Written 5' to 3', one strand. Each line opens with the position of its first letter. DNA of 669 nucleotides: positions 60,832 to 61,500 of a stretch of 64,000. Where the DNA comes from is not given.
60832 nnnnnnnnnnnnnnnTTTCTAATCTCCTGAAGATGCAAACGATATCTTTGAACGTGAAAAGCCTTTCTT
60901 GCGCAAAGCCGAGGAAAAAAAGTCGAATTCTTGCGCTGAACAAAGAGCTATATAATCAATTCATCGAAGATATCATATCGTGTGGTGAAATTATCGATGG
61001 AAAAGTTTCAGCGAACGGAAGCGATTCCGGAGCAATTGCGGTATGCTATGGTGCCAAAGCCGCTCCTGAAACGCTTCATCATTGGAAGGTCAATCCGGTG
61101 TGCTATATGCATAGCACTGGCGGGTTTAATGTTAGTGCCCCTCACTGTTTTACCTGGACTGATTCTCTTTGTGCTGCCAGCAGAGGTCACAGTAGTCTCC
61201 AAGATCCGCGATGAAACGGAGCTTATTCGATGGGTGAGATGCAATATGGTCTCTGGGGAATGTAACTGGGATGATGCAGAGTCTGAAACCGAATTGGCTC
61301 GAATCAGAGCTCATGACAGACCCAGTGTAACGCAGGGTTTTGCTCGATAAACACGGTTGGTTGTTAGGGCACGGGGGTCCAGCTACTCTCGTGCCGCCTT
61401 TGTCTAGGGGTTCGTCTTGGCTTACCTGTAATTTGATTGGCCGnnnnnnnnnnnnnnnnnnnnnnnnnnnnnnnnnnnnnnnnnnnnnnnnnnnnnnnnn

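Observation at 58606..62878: Paralogous small membrane proteins flanking an opposite-strand TPR protein, next to a 16-TM sensor kinase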

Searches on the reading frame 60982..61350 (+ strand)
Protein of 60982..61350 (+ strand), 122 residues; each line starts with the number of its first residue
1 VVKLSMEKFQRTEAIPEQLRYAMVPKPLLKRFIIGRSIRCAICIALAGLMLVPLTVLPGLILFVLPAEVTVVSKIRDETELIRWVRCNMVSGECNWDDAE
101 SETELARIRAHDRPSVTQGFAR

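Call 4: search_protein_families(library=pfam, max_evalue=1, proteins=[window:60982-61350:+])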
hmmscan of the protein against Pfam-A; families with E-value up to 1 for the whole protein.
window:60982-61350:+ (122 aa): 1 family
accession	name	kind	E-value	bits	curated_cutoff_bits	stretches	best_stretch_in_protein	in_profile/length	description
PF06031.18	SERTA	-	0.1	12.8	25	1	3-18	3-18/36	SERTA motif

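Call 8: find_homologous_proteins(query=A1, max_evalue=0.01)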
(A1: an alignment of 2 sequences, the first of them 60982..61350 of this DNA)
Query A1 (2 sequences) (122 aa, profile of the alignment): 95 proteins with E <= 0.01 among 474 candidates.
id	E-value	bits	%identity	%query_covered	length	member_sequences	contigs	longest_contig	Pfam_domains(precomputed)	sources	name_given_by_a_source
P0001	1.8e-55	204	36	77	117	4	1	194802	-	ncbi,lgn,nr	ncbi:MAG: hypothetical protein EAX87_00465 [Candidatus Thorarchaeota archaeon]|nr:hypothetical prote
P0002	6.5e-54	199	88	100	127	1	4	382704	-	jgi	jgi:hypothetical protein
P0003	1.4e-53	198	87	96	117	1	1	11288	-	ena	-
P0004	4.7e-52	193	84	100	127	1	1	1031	-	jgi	jgi:hypothetical protein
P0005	6.3e-52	193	80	100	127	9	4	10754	-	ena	-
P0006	1.0e-51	192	88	96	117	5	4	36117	-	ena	-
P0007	1.7e-48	182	79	96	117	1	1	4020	-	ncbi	ncbi:MAG: hypothetical protein ACFFFK_09485 [Candidatus Thorarchaeota archaeon]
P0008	2.5e-47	178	73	98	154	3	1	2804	-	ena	-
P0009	7.4e-47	176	77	96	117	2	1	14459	-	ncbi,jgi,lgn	-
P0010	8.2e-47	176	78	96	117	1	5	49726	-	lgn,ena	-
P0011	3.5e-46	174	75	98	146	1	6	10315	-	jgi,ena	jgi:hypothetical protein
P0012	3.8e-46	174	78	96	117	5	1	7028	-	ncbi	ncbi:MAG: hypothetical protein ACFFCX_15300 [Candidatus Sifarchaeia archaeon]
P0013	3.9e-46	174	71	98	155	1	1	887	-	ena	-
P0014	1.9e-45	172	73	98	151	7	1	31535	-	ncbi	-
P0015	6.1e-45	170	71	96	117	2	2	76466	-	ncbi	ncbi:MAG: hypothetical protein ACW97G_02680 [Candidatus Thorarchaeota archaeon]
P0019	1.8e-44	168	74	96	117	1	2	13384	-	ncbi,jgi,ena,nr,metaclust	ncbi:MAG: hypothetical protein AM326_05125 [Candidatus Thorarchaeota archaeon SMTZ-45]|nr:MAG: hypot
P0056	6.2e-38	147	60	96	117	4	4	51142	-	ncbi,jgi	ncbi:MAG: hypothetical protein ACXABV_00230 [Candidatus Thorarchaeota archaeon]|jgi:hypothetical pro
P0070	2.2e-36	142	63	96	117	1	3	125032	-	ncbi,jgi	ncbi:MAG: hypothetical protein ACXADC_03430 [Candidatus Thorarchaeota archaeon]|jgi:hypothetical pro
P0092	8.7e-30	121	62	96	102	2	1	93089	-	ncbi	ncbi:MAG: hypothetical protein ACXACG_00195 [Candidatus Thorarchaeota archaeon]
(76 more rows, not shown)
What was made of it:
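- Family restriction: 95 clusters, and every named one is Thorarchaeota, Sifarchaeia or Promethearchaeota (call 8).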

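Call 10: find_encoding_contigs(protein=P0019, flank=6000, max_places=3)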
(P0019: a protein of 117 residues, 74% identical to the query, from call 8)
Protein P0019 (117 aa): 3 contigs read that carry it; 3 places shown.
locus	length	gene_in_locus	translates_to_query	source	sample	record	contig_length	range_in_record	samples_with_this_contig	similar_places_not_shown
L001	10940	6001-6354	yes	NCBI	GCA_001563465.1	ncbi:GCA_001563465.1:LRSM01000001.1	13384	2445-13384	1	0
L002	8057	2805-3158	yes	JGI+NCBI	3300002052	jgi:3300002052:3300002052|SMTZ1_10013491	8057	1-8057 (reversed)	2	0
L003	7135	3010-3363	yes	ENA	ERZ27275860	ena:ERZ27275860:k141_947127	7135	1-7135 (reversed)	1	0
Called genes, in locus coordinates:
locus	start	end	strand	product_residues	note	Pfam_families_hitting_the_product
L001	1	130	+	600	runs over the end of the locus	PF04389:Peptidase_M28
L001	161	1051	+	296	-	PF00795:CN_hydrolase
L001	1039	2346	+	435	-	PF04389:Peptidase_M28 (faint), PF01546:Peptidase_M20, PF07687:M20_dimer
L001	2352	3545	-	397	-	PF01321:Creatinase_N, PF00557:Peptidase_M24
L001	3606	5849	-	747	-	-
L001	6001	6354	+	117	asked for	-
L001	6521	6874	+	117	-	-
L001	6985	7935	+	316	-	-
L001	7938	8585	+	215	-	PF01022:HTH_5, PF12840:HTH_20 (weak)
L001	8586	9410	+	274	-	-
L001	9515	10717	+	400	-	PF00144:Beta-lactamase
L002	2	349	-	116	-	PF01321:Creatinase_N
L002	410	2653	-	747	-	-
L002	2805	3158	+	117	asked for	-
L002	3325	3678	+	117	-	-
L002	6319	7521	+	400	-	PF00144:Beta-lactamase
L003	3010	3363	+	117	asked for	-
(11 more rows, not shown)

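Call 11: find_encoding_contigs(protein=P0015, flank=6000, max_places=3)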
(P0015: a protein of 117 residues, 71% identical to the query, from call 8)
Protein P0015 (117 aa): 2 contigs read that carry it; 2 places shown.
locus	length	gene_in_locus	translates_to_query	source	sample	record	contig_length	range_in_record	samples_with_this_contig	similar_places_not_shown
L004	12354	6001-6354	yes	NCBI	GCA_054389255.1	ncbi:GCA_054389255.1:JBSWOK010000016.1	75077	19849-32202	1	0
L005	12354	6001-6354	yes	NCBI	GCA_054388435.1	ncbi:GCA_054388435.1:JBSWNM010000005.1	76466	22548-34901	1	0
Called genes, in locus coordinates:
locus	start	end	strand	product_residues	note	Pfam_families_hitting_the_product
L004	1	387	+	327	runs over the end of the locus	PF00005:ABC_tran, PF13401:AAA_22 (faint), PF13304:AAA_21 (weak), PF08352:oligo_HPY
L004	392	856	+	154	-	PF13404:HTH_AsnC-type, PF13412:HTH_24, PF01037:AsnC_trans_reg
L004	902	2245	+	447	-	PF00202:Aminotran_3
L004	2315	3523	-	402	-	PF01321:Creatinase_N, PF00557:Peptidase_M24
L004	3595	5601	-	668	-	-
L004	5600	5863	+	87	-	-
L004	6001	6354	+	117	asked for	-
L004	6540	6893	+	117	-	-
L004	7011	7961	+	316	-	-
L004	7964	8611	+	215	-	PF01022:HTH_5, PF12840:HTH_20 (faint), PF13412:HTH_24 (faint)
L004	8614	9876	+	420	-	PF00144:Beta-lactamase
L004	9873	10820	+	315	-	-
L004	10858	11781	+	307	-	-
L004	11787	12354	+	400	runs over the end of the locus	PF00144:Beta-lactamase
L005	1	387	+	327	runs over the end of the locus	PF00005:ABC_tran, PF13401:AAA_22 (faint), PF13304:AAA_21 (weak), PF08352:oligo_HPY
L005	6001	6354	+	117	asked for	-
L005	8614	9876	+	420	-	PF00144:Beta-lactamase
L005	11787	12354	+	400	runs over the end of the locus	PF00144:Beta-lactamase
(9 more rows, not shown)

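Call 17: search_protein_families(library=ncbifam, max_evalue=1, proteins=[window:60997-61350:+])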
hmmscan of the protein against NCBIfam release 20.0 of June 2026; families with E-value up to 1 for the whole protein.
window:60997-61350:+ (117 aa): 0 families

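Call 21: predict_structure(alignment_id=A2)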
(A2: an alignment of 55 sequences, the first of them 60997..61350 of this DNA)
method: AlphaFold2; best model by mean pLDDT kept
length: 117 residues; sequences in the alignment: 55
mean_pLDDT: 64.1   pTM: 0.25
mean pLDDT of the five models: 64.1, 60.3, 57.2, 57.2, 52.4
residues with pLDDT >= 90: 0; 70-90: 39; 50-70: 62; < 50: 16
segments of 3 or more residues with pLDDT < 50: 1-10, 115-117
pLDDT, mean of each block of 10 residues (from residue 1): 45 51 70 84 75 67 70 72 60 59 62 49
secondary structure, 60 per line:
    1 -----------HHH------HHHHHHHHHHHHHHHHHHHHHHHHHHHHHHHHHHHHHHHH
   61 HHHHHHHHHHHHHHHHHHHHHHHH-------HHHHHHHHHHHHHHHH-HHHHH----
elements in order: H21-84 H92-107 H109-113
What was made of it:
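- On Monotopic (re-entrant) hairpin proteins: The AlphaFold2 model is uninformative (call 21).
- The AlphaFold2 model of hpA is poor (pLDDT 64, pTM 0.25) and does not even show a hairpin (call 21). No structural or experimental support exists (call 21).
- Tried and rejected: AlphaFold2 with a 55-sequence alignment gave pLDDT 64 and pTM 0.25, with one long helix and no hairpin (call 21).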

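Call 22: search_protein_representatives(alignment_id=A2)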
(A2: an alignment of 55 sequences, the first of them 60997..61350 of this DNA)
Query: 55 sequences, 117 profile positions. Proteins with E-value up to 0.001 (for the whole library): 24; up to 1e-10: 9; up to 1e-30: 2. The best 24 are listed.
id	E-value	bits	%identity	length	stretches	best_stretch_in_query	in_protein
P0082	1.2e-47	176.7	-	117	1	1-117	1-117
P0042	8.9e-42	157.8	-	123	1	1-117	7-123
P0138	4.2e-30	120.1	-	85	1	33-117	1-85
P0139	2.2e-28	114.6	-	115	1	1-115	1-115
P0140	1.9e-27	111.6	-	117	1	21-117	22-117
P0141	5.7e-23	97.1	-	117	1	1-112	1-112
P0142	2.4e-21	91.9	-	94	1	25-117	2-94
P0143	1.3e-18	83.1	-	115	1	1-110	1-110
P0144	2.9e-11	59.4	-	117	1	13-109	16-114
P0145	1.6e-09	53.8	-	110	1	27-105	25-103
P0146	4.1e-09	52.4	-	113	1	25-112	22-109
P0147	4.7e-08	49.0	-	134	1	29-104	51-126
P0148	1.7e-07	47.3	-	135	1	33-106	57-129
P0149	8.2e-07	45.0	-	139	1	29-104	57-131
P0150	3.2e-06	43.1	-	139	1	9-105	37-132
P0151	9.3e-06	41.6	-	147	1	12-107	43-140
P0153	7.9e-05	38.6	-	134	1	33-74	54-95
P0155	1.2e-04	38.0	-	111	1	34-103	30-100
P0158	3.7e-04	36.5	-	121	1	30-74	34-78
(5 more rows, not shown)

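Call 29: find_related_loci(query=A5, collection=genome_contigs, flank=8000)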
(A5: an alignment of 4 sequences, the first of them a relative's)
Query A5 (139 aa) in genome_contigs; peptide patterns used: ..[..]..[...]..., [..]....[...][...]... (x = any residue, [..] = any of these).
60 stretches matched a pattern; 5 encode a relative of the query (tblastn E <= 1e-3); 5 distinct loci.
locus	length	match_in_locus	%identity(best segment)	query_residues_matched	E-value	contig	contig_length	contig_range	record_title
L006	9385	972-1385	78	1-139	2e-68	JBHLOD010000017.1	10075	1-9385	MAG: Promethearchaeota archaeon isolate DZ3M.167 DZ3M.167@23952, whole genome shotgun sequence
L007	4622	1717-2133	76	1-139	3e-65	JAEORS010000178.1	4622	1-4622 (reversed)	MAG: Candidatus Thorarchaeota archaeon isolate Yap125.bin7.129 contig_34197, whole genome shotgun sequence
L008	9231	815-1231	71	1-139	3e-65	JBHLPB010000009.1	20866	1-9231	MAG: Promethearchaeota archaeon isolate DZ3S.363 DZ3S.363@7116, whole genome shotgun sequence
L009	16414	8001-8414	78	1-139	1e-62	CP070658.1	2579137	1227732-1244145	MAG: Candidatus Thorarchaeota archaeon isolate bin8 chromosome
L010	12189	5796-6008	29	60-132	1e-4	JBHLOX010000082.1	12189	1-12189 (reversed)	MAG: Promethearchaeota archaeon isolate DZ3S.281 DZ3S.281@17577, whole genome shotgun sequence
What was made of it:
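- Tried and rejected: A narrower one worked (call 29).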

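Call 32: find_encoding_contigs(protein=P0002, flank=8000, max_places=2)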
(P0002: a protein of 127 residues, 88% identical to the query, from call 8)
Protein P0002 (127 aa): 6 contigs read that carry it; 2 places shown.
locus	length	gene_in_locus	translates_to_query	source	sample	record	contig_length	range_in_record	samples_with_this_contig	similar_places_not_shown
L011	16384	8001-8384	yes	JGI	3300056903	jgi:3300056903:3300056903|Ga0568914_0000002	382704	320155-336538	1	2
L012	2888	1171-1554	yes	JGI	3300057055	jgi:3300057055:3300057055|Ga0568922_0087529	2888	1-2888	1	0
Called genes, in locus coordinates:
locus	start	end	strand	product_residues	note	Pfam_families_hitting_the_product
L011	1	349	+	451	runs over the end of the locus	PF00202:Aminotran_3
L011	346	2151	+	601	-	PF04389:Peptidase_M28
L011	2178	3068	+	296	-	PF00795:CN_hydrolase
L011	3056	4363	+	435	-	PF04389:Peptidase_M28 (weak), PF01546:Peptidase_M20, PF07687:M20_dimer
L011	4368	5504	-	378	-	PF01321:Creatinase_N, PF00557:Peptidase_M24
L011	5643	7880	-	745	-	-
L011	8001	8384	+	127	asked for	-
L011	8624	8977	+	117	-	-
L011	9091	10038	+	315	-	-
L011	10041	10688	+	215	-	PF01022:HTH_5, PF12840:HTH_20 (weak), PF13412:HTH_24 (faint)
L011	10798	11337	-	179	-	PF21473:OB_Ssb-like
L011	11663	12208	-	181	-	PF21473:OB_Ssb-like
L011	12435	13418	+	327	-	PF00174:Oxidored_molyb, PF03404:Mo-co_dimer (weak)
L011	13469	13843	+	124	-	PF14359:DUF4406, PF24963:DUF7768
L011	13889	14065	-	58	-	-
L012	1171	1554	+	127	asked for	-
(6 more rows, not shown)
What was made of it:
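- Type I loci are flanked by M24, M20 and M28 peptidases (calls 10, 32).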

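Call 33: find_encoding_contigs(protein=P0006, flank=8000, max_places=2)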
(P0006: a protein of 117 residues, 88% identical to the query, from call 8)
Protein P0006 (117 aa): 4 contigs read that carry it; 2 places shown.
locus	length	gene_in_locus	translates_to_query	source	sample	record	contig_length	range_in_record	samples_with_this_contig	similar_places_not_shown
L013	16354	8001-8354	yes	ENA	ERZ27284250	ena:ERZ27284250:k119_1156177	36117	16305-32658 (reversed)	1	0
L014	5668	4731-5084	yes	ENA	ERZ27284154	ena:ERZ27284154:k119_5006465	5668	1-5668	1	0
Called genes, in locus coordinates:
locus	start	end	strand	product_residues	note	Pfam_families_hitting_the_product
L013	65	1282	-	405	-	PF12679:ABC2_membrane_2, PF12698:ABC2_membrane_3, PF01061:ABC2_membrane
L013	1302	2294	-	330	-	PF00005:ABC_tran, PF13304:AAA_21 (weak), PF13732:DrrA1-3_C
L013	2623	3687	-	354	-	-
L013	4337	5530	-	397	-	PF01321:Creatinase_N, PF00557:Peptidase_M24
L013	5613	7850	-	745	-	-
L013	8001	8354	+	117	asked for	-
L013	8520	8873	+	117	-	-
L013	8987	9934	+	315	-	-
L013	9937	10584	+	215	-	PF01022:HTH_5, PF12840:HTH_20 (weak), PF13412:HTH_24 (weak)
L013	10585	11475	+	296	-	-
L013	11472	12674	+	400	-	PF00144:Beta-lactamase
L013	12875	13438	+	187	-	-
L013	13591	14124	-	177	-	PF21473:OB_Ssb-like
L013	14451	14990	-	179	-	PF21473:OB_Ssb-like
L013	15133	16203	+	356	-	PF00174:Oxidored_molyb, PF03404:Mo-co_dimer (weak)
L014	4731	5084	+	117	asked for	-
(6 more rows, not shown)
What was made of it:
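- On Phage holins / defence systems: The chromosomal context is syntenic (calls 10-11, 32-33).
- The genes hold a stable syntenic chromosomal position across a whole archaeal class, with housekeeping neighbours (calls 10, 11, 32, 33).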

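Call 43: search_protein_families(library=pfam, max_evalue=0.1, proteins=[L001:7938-8582:+, L001:8586-9407:+, L009:9617-10258:+, L004:9873-10817:+, L004:10858-11778:+, P0150, P0147, L009:6842-7759:-, L009:8709-9632:+])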
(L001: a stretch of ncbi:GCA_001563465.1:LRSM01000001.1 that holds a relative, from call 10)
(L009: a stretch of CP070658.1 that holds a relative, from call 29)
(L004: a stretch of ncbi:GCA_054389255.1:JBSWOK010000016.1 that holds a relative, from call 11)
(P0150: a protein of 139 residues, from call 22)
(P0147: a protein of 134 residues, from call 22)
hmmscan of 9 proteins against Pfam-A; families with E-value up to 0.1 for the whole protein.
L001:7938-8582:+ (215 aa): 9 families
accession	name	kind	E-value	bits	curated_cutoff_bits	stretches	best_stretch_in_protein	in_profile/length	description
PF01022.26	HTH_5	-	1.1e-09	38.4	22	1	27-73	1-46/47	Bacterial regulatory protein, arsR family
PF12840.13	HTH_20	-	1.8e-07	31.4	27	1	25-75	1-51/51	Helix-turn-helix domain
PF13412.12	HTH_24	-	3.2e-05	23.8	21.9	1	40-73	15-48/48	Winged helix-turn-helix DNA-binding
PF25212.1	HVO_A0114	-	0.0011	19.2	27.6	1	20-79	14-73/84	HVO_A0114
PF12802.13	MarR_2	-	0.0079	16.8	27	1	37-78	13-56/61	MarR family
PF01978.25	TrmB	-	0.011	16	25.6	1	38-93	17-66/68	Sugar-specific transcriptional regulator TrmB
PF01325.25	Fe_dep_repress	-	0.039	14.6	26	1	42-75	22-55/60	Iron dependent repressor, N-terminal DNA binding domain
PF21984.2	DnaD_N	-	0.047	14.3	27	0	43-88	36-81/101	DnaD N-terminal domain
PF09824.15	ArsR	-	0.086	13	28.6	0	26-101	14-86/159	ArsR transcriptional regulator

L001:8586-9407:+ (274 aa): 0 families

L009:9617-10258:+ (214 aa): 17 families
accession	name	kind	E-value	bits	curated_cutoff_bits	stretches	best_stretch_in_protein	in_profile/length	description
PF12840.13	HTH_20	-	9.5e-11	41.9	27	1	29-76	1-49/51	Helix-turn-helix domain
PF01022.26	HTH_5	-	9e-09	35.5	22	1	31-76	1-46/47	Bacterial regulatory protein, arsR family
PF13412.12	HTH_24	-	4.4e-05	23.4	21.9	1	46-76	18-48/48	Winged helix-turn-helix DNA-binding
PF12802.13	MarR_2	-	5.4e-05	23.7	27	1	31-81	4-56/61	MarR family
PF25212.1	HVO_A0114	-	6.3e-05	23.1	27.6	1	24-82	14-73/84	HVO_A0114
PF01047.28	MarR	-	0.00039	20.7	24.6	1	44-77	16-49/59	MarR family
PF21476.4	PF0610-like_N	-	0.0037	17.9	33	1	34-71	3-40/50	PF0610-like, N-terminal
PF01978.25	TrmB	-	0.015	15.6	25.6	1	43-94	20-64/68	Sugar-specific transcriptional regulator TrmB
PF13936.12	HTH_38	-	0.032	14.4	27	1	44-68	19-43/44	Helix-turn-helix domain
PF03444.21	HrcA_DNA-bdg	-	0.035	14.2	21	1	44-78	22-56/79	Winged helix-turn-helix transcription repressor, HrcA DNA-binding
PF01325.25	Fe_dep_repress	-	0.048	14.3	26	0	43-76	20-53/60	Iron dependent repressor, N-terminal DNA binding domain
PF22979.2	HTH_69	-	0.06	13.7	27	0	45-81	26-62/69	Winged helix-turn-helix domain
PF24266.1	HTH_HVO_0163_N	-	0.074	13.6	31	0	36-85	6-56/70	HVO_0163, N-terminal HTH domain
PF08279.18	HTH_11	-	0.081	13.3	25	0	36-74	4-44/55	HTH domain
PF21982.2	RecX_HTH1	-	0.087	13.3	26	0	37-58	5-26/40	RecX, first three-helix domain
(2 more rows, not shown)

L004:9873-10817:+ (315 aa): 0 families

L004:10858-11778:+ (307 aa): 0 families

P0150 (139 aa): 1 family
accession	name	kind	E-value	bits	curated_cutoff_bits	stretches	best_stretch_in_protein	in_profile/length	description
PF23435.1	DUF7121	-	0.0092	15.8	29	1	97-133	156-192/307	Family of unknown function (DUF7121)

P0147 (134 aa): 0 families

L009:6842-7759:- (305 aa): 0 families

L009:8709-9632:+ (308 aa): 2 families
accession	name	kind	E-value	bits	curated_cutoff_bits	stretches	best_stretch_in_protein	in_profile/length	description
PF10110.14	GPDPase_memb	-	0.0039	16.4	29.6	1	193-285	190-284/321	Membrane domain of glycerophosphoryl diester phosphodiesterase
PF20303.3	YLATT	-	0.051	13.9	26.7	1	49-97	4-54/107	YEATS-Like-Associating Three TM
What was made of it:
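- On ArsR/SmtB-type wHTH regulator (HTH215): The L009 paralog scores 41.9 bits on HTH_20 (call 43).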
